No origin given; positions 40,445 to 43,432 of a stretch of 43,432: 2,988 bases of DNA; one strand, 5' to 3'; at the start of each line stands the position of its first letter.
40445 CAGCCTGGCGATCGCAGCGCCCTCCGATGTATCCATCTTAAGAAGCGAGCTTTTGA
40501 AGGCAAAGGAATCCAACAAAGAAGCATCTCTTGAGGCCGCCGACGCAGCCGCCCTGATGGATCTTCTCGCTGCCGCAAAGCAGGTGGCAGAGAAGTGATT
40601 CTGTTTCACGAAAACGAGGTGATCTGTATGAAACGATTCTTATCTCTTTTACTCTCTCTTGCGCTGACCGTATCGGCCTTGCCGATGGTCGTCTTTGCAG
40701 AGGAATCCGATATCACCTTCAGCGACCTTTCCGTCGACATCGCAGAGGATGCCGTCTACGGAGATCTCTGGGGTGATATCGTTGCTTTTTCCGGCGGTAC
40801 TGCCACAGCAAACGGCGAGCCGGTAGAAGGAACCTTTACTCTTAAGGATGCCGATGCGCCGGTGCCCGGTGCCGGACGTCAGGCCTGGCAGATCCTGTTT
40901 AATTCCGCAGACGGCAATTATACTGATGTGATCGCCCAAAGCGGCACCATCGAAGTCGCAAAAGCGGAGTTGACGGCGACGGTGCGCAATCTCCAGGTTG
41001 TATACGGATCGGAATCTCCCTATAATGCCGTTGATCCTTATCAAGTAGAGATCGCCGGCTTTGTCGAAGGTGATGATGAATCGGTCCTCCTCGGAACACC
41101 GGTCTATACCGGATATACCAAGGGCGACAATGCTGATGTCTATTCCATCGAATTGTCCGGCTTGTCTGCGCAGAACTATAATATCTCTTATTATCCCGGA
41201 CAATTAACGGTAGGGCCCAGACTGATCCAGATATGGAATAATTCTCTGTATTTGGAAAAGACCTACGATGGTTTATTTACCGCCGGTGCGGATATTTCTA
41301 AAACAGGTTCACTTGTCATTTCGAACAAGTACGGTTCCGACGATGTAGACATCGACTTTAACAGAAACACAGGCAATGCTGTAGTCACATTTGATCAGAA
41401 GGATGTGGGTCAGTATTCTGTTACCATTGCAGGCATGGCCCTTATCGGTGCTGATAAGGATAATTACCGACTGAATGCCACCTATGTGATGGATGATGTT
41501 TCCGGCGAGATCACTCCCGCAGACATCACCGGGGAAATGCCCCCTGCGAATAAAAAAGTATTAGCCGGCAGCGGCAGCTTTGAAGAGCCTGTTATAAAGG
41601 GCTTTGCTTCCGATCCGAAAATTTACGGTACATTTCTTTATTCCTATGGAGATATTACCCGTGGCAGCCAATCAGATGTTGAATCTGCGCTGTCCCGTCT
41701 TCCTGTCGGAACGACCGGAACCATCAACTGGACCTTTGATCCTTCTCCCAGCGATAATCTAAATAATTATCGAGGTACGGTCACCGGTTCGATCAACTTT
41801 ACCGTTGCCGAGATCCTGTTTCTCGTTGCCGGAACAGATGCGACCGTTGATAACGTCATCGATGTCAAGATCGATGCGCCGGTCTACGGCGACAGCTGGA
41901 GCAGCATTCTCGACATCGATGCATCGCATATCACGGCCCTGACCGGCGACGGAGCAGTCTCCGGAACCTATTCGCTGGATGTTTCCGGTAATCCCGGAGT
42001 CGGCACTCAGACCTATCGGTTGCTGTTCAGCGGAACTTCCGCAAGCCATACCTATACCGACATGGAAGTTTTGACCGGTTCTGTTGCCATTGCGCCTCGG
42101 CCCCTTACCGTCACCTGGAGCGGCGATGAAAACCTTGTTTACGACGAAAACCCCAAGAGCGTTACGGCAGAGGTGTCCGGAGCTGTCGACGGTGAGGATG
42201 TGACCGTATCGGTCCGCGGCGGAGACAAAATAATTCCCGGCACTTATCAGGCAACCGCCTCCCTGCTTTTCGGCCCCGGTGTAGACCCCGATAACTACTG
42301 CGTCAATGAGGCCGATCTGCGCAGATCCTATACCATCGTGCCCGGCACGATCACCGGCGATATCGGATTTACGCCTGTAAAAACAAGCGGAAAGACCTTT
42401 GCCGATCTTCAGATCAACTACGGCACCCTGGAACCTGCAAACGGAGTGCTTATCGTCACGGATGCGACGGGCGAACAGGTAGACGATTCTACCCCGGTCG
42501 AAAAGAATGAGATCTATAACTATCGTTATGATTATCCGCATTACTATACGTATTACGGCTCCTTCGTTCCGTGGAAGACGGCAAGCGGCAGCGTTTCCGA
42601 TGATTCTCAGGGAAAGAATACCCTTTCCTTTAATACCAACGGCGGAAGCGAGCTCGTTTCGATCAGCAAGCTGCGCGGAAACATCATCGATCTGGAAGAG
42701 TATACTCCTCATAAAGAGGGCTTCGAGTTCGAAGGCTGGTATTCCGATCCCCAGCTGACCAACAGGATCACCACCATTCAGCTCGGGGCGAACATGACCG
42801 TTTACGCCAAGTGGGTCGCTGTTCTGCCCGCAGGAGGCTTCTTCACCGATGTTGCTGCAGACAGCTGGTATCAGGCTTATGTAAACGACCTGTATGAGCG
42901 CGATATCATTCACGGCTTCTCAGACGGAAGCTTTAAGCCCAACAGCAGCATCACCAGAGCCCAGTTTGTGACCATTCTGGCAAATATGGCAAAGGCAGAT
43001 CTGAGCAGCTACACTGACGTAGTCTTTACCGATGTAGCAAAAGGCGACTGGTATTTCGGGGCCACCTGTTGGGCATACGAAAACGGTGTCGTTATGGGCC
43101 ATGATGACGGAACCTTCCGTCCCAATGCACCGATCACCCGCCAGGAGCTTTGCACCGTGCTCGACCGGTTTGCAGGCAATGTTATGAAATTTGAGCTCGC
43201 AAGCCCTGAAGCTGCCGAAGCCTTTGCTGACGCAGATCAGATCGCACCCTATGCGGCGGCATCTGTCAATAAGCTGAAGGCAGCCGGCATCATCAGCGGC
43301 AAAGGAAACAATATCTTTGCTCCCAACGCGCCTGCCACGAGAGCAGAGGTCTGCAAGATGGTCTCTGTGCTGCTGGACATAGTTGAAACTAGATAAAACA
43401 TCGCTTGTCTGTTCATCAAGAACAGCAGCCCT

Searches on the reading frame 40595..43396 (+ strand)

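Call 24: search_protein_families(library=pfam, proteins=[window:40595-43396:+], max_evalue=0.0001)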
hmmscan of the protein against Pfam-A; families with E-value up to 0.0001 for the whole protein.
window:40595-43396:+ (933 aa): 4 families
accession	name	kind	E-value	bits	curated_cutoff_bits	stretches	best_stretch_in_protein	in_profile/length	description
PF00395.25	SLH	-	3.4e-42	142.6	20.8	3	750-791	2-43/44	S-layer homology domain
PF18676.6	MBG_2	-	5.1e-15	56.3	25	1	126-205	1-72/72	MBG domain (YGX type)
PF09479.16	Flg_new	-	4.1e-12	46.5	27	1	676-739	2-65/65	Listeria-Bacteroides repeat domain (List_Bact_rpt)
PF18657.6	YDG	-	2.2e-07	31.5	25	1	221-296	14-83/85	YDG domain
